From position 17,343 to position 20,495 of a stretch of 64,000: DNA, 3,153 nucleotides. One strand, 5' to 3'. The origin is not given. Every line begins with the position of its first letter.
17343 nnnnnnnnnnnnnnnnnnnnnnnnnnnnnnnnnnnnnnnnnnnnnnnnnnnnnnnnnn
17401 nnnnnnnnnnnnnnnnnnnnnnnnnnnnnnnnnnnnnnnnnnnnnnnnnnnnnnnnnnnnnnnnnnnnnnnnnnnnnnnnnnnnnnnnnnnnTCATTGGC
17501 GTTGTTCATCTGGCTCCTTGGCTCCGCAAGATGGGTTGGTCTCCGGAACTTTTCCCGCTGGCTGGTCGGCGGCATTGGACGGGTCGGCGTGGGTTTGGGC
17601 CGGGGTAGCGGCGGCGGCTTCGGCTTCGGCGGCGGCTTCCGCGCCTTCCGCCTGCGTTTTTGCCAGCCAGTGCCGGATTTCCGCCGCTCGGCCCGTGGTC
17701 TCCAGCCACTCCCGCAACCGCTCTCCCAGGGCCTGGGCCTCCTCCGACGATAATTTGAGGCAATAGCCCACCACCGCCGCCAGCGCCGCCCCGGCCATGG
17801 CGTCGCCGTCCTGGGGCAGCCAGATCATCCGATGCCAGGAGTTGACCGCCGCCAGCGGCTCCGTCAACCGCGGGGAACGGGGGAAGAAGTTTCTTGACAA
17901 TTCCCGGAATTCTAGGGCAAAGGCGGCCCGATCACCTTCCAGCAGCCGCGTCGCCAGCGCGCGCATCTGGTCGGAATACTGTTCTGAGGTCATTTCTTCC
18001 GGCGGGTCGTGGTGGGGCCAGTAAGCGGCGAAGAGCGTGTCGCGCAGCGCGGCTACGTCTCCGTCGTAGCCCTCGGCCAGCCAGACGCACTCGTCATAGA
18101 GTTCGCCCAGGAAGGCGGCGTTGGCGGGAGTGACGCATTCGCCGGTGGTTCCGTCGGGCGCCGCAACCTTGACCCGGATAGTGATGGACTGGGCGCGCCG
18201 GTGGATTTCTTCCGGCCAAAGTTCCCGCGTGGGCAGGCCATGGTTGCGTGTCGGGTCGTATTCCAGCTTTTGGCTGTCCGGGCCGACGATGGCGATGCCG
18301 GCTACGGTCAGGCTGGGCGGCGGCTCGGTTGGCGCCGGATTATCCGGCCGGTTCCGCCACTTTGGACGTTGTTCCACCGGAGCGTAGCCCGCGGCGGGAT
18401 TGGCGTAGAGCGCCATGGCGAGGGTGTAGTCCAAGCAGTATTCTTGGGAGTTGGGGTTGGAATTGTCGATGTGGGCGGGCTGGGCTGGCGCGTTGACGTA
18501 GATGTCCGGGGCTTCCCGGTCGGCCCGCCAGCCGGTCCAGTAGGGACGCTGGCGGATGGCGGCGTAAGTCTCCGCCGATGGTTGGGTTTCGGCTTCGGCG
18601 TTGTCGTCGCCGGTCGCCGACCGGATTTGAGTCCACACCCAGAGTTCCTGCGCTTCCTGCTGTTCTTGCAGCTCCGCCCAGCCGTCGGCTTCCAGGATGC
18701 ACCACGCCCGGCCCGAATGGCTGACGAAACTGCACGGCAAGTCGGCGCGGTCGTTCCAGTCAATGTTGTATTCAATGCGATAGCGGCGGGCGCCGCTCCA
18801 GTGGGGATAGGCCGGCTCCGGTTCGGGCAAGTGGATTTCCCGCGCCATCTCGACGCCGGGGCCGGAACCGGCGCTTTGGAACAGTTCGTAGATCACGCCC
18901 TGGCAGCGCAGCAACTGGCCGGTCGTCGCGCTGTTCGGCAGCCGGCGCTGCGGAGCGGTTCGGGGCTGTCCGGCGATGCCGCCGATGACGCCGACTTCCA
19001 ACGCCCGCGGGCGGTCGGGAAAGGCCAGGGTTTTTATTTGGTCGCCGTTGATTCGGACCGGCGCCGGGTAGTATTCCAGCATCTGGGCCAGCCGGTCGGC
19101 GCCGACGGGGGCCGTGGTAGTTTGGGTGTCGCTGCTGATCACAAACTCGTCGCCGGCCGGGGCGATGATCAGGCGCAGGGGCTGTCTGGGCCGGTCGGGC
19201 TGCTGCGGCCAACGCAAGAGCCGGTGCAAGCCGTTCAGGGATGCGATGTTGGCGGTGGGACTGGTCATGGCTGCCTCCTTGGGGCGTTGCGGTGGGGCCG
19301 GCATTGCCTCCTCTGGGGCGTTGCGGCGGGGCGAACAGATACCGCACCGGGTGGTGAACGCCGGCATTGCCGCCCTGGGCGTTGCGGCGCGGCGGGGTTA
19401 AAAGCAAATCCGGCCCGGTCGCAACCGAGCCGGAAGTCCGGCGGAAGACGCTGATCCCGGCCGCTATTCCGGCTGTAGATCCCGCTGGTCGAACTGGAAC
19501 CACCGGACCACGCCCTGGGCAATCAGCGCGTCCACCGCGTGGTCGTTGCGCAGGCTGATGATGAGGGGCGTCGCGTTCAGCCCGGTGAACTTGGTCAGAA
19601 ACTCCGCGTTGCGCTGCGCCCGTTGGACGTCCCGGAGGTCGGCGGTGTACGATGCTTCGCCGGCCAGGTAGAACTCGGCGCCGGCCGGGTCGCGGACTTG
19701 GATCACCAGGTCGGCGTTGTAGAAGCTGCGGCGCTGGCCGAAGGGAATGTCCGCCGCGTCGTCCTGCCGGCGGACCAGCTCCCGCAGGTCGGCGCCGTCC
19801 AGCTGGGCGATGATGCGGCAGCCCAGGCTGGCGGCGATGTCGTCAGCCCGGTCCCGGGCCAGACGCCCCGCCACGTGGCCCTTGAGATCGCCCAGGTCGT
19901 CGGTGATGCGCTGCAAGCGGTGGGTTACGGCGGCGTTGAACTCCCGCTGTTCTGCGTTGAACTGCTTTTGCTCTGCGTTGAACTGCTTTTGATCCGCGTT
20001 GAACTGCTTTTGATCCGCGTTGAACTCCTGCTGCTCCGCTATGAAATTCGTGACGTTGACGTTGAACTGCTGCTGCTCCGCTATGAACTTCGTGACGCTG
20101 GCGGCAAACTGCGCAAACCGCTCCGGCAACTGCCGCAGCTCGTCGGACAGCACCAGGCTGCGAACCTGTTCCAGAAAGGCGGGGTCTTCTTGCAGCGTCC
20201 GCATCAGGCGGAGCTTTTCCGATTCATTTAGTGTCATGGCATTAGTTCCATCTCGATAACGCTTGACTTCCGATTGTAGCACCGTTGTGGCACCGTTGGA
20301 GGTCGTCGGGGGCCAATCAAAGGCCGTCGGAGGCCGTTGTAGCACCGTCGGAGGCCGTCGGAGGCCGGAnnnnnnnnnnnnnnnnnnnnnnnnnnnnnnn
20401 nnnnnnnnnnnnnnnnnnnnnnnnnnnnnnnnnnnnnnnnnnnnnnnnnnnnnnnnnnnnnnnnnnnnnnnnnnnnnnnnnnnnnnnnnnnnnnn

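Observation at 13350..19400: Operon coupling a GmrSD-like nuclease to a giant pentapeptide-repeat protein and three unknown proteins: candidate new defence (or counter-defence) system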

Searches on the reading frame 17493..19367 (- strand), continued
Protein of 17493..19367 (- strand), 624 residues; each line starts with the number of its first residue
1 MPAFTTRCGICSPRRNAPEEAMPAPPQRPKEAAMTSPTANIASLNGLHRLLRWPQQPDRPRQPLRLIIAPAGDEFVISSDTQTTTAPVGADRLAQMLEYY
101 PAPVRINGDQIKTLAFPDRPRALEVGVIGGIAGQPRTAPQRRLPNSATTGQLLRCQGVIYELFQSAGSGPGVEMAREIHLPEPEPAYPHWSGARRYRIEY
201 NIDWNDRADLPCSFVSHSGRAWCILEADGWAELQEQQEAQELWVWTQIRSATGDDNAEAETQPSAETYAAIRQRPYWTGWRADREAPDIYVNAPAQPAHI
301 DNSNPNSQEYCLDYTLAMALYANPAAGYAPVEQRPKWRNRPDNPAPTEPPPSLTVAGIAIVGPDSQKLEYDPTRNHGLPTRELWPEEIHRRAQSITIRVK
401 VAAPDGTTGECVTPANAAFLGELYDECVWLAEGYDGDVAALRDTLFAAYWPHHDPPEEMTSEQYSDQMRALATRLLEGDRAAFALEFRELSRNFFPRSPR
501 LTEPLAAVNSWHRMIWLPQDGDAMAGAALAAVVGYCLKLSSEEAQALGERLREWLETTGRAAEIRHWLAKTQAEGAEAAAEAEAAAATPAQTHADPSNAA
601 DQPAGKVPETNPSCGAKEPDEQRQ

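Call 77: fold_search(model_id=the predicted structure, library=viral)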
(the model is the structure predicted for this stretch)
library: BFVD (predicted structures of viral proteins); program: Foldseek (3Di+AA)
matches with E <= 10: 689; with E <= 0.001: 0
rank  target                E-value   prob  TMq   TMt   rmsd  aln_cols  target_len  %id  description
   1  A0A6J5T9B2            2.8e-02  0.11  0.06  0.12  19.9       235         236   14  Uncharacterized protein [uncultured Caudovirales phage]
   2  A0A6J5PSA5            2.8e-02  0.10  0.06  0.12  19.1       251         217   12  DNA repair protein Rad52/59/22 [uncultured Caudovirales phage]
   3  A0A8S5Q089            3.3e-02  0.04  0.08  0.07  38.8       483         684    9  Nucleoid-associated protein [Siphoviridae sp. ctR5S1]
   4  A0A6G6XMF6            3.5e-02  0.51  0.09  0.19  20.0       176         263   14  (no name in the UniProt tables at hand)
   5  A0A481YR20            3.7e-02  0.16  0.10  0.15  25.1       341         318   13  Competence-damaged protein [Marseillevirus LCMAC101]
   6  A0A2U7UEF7            5.2e-02  0.18  0.12  0.15  25.1       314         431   12  GTP cyclohydrolase I [Pandoravirus macleodensis]
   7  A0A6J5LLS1            8.2e-02  0.08  0.06  0.12  19.7       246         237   10  Uncharacterized protein [uncultured Caudovirales phage]
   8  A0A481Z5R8            9.7e-02  0.11  0.09  0.13  23.6       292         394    7  adenine phosphoribosyltransferase [Pithovirus LCPAC101]
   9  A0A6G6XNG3            1.1e-01  0.35  0.09  0.18  19.6       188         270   10  (no name in the UniProt tables at hand)
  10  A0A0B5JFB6            1.1e-01  0.21  0.13  0.24  16.8       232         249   15  GTP cyclohydrolase [Pandoravirus inopinatum]
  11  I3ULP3                1.2e-01  0.03  0.08  0.04  29.1       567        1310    9  (no name in the UniProt tables at hand)
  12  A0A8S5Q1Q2            1.3e-01  0.15  0.08  0.20  11.5       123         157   10  Uncharacterized protein [Siphoviridae sp. ctLqe90]
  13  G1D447                1.7e-01  0.85  0.07  0.53  10.8        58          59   29  Uncharacterized protein [Mycobacterium phage LittleE]
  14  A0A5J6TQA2            1.7e-01  0.11  0.06  0.19  19.3       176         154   15  (no name in the UniProt tables at hand)
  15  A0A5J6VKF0            1.9e-01  0.33  0.09  0.33  10.4       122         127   10  Uncharacterized protein [Megaviridae environmental sample]
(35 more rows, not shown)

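Call 78: find_related_loci(query=A4, collection=genome_contigs, flank=10000)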
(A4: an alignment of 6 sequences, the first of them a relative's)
Query A4 (531 aa) in genome_contigs; peptide patterns used: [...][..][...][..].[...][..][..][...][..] (x = any residue, [..] = any of these).
62 stretches matched a pattern, but none encodes a relative of the query by tblastn (E <= 1e-3).

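Call 79: find_related_loci(query=A4, collection=viral_contigs, flank=10000)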
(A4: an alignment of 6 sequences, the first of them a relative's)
Query A4 (531 aa) in viral_contigs; peptide patterns used: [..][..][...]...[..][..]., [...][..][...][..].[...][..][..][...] (x = any residue, [..] = any of these).
61 stretches matched a pattern, but none encodes a relative of the query by tblastn (E <= 1e-3).

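Call 80: find_related_loci(query=A4, collection=metagenome_contigs, flank=10000)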
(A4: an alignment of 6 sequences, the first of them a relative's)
Query A4 (531 aa) in metagenome_contigs; peptide patterns used: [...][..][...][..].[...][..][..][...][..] (x = any residue, [..] = any of these).
86 stretches matched a pattern, but none encodes a relative of the query by tblastn (E <= 1e-3).

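Call 86: search_protein_families(library=ncbifam, proteins=[window:17493-19268:-], max_evalue=0.01)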
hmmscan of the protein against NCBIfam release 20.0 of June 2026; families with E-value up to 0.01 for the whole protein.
window:17493-19268:- (591 aa): 0 families

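Call 91: search_protein_families(library=phrogs, proteins=[L089:303-1124:+, L089:1371-1718:+, L089:3401-3838:+, L089:3838-4587:+, L089:4888-5385:+, L089:9640-10713:-, L089:10713-11543:-, L090:2379-2696:+, L090:2767-3114:+, L090:6370-6921:+], max_evalue=0.001)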
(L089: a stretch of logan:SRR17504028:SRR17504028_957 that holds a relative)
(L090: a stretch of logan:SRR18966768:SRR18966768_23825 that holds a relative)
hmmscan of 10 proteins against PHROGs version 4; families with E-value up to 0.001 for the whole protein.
L089:303-1124:+ (273 aa): 0 families

L089:1371-1718:+ (115 aa): 0 families

L089:3401-3838:+ (145 aa): 0 families

L089:3838-4587:+ (249 aa): 0 families

L089:4888-5385:+ (165 aa): 0 families

L089:9640-10713:- (357 aa): 0 families

L089:10713-11543:- (276 aa): 0 families

L090:2379-2696:+ (105 aa): 0 families

L090:2767-3114:+ (115 aa): 0 families

L090:6370-6921:+ (183 aa): 0 families

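Call 100: search_dna_similar(query=window:17493-19268:-, collection=plasmids, mode=protein, max_evalue=0.001)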
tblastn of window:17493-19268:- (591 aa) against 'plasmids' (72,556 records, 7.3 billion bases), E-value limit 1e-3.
No match.

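Call 101: search_dna_similar(query=window:17493-19268:-, collection=phages, mode=protein, max_evalue=0.001)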
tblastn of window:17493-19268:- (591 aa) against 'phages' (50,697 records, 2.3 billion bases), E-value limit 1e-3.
No match.

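Call 106: search_solved_structures(query=A3, max_evalue=1)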
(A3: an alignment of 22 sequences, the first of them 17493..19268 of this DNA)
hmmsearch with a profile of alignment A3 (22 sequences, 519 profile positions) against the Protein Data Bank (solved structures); distinct sequences matched with E-value up to 1: 0.

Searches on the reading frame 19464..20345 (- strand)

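Call 3: search_protein_families(library=pfam, proteins=[window:19464-20345:-], max_evalue=0.01)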
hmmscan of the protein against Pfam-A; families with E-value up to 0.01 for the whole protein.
window:19464-20345:- (293 aa): 0 families

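Call 4: search_protein_families(library=padloc, proteins=[window:19464-20345:-], max_evalue=0.01)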
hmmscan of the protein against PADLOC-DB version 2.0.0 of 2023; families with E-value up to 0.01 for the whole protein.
window:19464-20345:- (293 aa): 0 families

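Call 5: search_protein_families(library=phrogs, proteins=[window:19464-20345:-], max_evalue=0.01)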
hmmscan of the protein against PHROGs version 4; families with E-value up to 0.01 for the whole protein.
window:19464-20345:- (293 aa): 0 families

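Call 86: search_protein_families(library=ncbifam, proteins=[window:19464-20345:-], max_evalue=0.01)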
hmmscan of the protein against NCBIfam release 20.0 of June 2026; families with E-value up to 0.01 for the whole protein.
window:19464-20345:- (293 aa): 1 family
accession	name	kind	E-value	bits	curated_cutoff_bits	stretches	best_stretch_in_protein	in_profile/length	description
NF005283.0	PRK06800.1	equivalog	0.0058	16.5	192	1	81-145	37-105/228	flagellar assembly protein H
